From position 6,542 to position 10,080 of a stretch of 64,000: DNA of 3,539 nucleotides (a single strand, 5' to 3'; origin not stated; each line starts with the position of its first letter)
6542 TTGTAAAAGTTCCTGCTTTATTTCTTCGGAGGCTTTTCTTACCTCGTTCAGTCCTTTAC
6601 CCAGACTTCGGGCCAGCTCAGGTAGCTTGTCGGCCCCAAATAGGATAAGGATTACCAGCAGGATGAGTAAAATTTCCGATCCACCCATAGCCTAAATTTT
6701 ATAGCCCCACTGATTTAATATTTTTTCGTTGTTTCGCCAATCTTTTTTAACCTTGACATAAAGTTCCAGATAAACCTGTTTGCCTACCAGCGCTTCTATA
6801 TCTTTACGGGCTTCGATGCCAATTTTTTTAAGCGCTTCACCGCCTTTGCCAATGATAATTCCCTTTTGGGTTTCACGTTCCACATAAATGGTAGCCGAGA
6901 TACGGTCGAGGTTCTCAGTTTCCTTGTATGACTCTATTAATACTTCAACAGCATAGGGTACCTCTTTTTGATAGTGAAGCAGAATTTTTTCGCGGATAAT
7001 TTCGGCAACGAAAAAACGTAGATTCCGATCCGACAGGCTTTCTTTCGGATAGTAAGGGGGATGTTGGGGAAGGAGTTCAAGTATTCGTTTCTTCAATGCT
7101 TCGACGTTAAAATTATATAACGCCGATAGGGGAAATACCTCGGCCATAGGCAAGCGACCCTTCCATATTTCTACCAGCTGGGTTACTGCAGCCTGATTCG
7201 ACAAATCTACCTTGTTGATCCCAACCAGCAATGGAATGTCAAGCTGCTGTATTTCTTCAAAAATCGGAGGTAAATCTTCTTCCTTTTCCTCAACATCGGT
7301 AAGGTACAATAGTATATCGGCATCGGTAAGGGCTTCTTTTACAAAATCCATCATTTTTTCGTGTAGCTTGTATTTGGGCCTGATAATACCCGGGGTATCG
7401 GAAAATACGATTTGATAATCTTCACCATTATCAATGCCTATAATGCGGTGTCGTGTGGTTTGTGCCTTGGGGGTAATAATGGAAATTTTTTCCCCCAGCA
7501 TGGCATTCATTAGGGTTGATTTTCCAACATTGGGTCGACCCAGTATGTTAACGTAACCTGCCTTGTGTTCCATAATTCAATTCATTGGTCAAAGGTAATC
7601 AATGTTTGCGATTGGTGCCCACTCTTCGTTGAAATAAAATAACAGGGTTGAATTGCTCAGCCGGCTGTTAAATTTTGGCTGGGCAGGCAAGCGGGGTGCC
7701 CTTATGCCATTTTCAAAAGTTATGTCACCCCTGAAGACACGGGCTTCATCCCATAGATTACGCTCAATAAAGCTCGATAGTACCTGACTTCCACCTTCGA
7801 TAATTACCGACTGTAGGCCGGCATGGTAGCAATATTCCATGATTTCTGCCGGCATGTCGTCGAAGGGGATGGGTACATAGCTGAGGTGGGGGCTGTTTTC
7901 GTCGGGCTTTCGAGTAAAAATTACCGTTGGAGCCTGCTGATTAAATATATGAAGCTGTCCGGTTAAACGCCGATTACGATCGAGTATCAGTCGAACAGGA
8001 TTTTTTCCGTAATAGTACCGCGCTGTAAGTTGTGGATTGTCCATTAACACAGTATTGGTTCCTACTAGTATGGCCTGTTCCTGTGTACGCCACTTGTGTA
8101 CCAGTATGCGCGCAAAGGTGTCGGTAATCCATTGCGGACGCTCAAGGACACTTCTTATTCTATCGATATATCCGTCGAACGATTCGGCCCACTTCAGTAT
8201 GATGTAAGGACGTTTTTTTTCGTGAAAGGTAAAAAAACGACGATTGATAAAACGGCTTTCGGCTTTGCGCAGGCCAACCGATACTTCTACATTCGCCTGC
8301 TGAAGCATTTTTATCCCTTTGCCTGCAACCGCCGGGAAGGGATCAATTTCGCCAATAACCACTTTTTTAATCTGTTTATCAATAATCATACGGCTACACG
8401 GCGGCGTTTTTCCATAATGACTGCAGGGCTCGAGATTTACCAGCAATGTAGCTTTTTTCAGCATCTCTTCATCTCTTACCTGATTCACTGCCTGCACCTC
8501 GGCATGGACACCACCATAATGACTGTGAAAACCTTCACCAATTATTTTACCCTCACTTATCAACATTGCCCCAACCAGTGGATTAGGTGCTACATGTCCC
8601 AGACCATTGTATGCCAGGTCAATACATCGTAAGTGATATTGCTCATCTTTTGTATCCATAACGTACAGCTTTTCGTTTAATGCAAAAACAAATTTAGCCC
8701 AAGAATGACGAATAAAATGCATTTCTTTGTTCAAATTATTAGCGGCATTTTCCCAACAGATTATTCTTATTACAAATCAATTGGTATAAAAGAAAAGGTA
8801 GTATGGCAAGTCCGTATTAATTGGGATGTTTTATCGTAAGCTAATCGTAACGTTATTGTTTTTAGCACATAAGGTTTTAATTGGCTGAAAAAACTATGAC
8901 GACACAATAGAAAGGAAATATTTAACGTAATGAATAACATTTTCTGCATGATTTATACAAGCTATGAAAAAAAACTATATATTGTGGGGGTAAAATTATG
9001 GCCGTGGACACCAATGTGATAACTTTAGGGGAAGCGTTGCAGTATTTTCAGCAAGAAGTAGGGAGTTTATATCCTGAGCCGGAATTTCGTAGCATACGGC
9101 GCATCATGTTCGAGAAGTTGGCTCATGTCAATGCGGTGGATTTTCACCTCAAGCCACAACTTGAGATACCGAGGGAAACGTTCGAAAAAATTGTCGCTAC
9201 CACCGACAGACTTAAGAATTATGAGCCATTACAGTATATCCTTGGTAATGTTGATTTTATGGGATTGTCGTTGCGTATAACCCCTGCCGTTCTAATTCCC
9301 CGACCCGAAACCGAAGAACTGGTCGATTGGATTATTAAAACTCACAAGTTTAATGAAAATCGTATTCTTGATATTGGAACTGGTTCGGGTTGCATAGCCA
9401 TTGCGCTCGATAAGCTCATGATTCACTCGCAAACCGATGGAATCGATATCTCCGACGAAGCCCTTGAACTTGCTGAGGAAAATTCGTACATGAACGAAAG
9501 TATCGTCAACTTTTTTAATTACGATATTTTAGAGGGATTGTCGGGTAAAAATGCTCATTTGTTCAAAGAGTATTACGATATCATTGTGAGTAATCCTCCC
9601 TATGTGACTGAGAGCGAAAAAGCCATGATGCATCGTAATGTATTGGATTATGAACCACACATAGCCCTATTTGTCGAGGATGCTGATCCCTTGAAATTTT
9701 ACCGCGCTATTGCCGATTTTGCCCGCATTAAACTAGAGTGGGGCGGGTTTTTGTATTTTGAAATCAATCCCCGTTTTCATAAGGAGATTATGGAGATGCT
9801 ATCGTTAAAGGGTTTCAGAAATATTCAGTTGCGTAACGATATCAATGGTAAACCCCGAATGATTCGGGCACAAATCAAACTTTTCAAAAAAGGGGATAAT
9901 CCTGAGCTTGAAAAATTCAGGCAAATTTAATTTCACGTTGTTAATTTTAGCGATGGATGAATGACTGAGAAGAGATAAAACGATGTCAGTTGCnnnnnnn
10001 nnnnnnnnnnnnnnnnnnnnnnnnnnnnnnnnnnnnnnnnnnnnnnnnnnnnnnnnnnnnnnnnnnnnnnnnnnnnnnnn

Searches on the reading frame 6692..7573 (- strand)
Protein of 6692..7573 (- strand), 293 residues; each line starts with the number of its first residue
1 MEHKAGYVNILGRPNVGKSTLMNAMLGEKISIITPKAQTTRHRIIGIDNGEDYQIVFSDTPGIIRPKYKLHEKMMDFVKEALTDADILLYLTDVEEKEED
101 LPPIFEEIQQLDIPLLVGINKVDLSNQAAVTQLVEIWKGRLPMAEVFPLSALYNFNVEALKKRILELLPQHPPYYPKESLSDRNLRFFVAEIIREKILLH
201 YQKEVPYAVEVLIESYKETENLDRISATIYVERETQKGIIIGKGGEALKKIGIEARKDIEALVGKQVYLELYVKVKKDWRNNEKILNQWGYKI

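Call 8: search_protein_families(library=pfam, proteins=[window:6692-7573:-], max_evalue=0.001)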
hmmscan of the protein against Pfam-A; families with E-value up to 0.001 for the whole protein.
window:6692-7573:- (293 aa): 7 families
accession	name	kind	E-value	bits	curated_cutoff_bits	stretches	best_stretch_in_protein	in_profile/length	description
PF01926.29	MMR_HSR1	-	1.4e-21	77.2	21.9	1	8-121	2-113/113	50S ribosome-binding GTPase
PF07650.23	KH_2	-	2.1e-21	75.9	22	1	204-280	1-78/78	KH domain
PF02421.24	FeoB_N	-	3.4e-09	36.9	27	1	8-163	3-155/156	Ferrous iron transport protein B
PF00009.33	GTP_EFTU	-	1.2e-08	35.3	26.5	1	19-169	41-187/188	Elongation factor Tu GTP binding domain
PF00350.29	Dynamin_N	-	3.9e-08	33.9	27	0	10-45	3-38/168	Dynamin family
PF10662.15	PduV-EutP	-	6.4e-08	33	21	1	10-164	6-141/143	Ethanolamine utilisation - propanediol utilisation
PF03193.22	RsgA_GTPase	-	0.00019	21.7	30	0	8-64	109-169/174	RsgA GTPase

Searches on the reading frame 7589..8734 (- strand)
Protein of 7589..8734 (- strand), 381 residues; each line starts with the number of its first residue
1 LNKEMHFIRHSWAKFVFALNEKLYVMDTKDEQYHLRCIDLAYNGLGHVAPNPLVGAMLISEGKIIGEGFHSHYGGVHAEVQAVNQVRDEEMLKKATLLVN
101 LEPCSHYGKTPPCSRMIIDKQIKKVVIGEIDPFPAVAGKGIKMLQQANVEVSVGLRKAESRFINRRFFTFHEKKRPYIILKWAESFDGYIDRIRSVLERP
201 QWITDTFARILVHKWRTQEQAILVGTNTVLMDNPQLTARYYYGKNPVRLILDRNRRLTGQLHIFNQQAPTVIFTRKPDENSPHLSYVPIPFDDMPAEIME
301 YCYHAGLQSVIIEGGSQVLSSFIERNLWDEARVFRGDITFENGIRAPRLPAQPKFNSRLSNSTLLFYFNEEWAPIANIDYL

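Call 8: search_protein_families(library=pfam, proteins=[window:7589-8734:-], max_evalue=0.001)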
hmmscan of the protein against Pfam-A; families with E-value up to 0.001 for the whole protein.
window:7589-8734:- (381 aa): 3 families
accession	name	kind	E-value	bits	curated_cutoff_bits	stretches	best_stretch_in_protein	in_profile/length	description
PF01872.23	RibD_C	-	9.7e-30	104.3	24.1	1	176-335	1-160/197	RibD C-terminal domain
PF00383.29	dCMP_cyt_deam_1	-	4.1e-14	52.8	25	1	28-128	2-101/102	Cytidine and deoxycytidylate deaminase zinc-binding region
PF14437.12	MafB19-deam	-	4.1e-08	33.7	27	1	54-169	25-139/142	MafB19-like deaminase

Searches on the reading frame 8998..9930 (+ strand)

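Call 8: search_protein_families(library=pfam, proteins=[window:8998-9930:+], max_evalue=0.001)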
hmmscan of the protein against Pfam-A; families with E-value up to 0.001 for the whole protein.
window:8998-9930:+ (310 aa): 12 families
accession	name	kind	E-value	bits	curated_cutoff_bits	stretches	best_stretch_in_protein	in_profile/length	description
PF05175.20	MTS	-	6.2e-12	45.9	23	1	119-208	31-114/170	Methyltransferase small domain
PF06325.19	PrmA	-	9.1e-09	35.7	22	1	118-199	160-233/296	Ribosomal protein L11 methyltransferase (PrmA)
PF13847.12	Methyltransf_31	-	2.4e-08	34.2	27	1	120-200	4-82/145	Methyltransferase domain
PF17827.6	PrmC_N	-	1.4e-07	32.4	23.4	1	12-83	1-71/71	PrmC N-terminal domain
PF13649.12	Methyltransf_25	-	2.4e-07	31.8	27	1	123-207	1-81/97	Methyltransferase domain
PF08242.18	Methyltransf_12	-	1.6e-05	26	30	1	124-199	1-72/98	Methyltransferase domain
PF02384.22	N6_Mtase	-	0.00024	21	20.4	1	107-209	33-143/311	N-6 DNA Methylase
PF07669.17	Eco57I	-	0.00038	21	25.3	0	176-210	69-92/171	Eco57I restriction-modification methylase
PF05971.18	Methyltransf_10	-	0.00038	20.3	23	1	116-210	97-195/299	RNA methyltransferase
PF13489.12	Methyltransf_23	-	0.00042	20.5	27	1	117-199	20-88/164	Methyltransferase domain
PF08241.18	Methyltransf_11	-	0.00047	21.2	21.2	0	124-178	1-52/95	Methyltransferase domain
PF01555.25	N6_N4_Mtase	-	0.00089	19.7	26.7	0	106-161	168-221/221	DNA methylase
